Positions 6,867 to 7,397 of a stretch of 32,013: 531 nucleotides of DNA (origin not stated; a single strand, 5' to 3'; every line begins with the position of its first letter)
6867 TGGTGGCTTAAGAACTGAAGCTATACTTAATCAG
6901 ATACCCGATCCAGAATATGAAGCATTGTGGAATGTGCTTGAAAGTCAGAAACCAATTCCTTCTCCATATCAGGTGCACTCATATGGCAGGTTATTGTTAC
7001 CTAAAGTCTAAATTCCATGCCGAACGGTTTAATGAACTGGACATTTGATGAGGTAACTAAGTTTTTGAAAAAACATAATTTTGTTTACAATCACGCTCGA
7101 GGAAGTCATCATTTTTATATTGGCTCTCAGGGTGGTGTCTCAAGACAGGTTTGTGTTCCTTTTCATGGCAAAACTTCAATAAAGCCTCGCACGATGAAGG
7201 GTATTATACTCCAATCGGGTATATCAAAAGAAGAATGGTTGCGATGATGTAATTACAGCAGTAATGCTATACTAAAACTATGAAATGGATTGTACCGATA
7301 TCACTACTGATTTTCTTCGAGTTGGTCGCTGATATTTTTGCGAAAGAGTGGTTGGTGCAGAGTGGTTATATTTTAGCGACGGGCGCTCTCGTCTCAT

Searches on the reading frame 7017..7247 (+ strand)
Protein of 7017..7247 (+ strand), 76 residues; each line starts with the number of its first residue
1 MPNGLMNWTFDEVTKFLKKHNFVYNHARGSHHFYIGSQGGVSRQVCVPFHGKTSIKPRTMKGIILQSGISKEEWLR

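Call 8: search_protein_families(library=pfam, proteins=[window:7017-7247:+], max_evalue=0.1)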
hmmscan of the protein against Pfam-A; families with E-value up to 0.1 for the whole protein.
window:7017-7247:+ (76 aa): 1 family
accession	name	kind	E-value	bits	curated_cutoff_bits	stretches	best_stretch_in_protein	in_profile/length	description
PF07927.17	HicA_toxin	-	2.7e-11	43.8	27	1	11-69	2-58/58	HicA toxin of bacterial toxin-antitoxin,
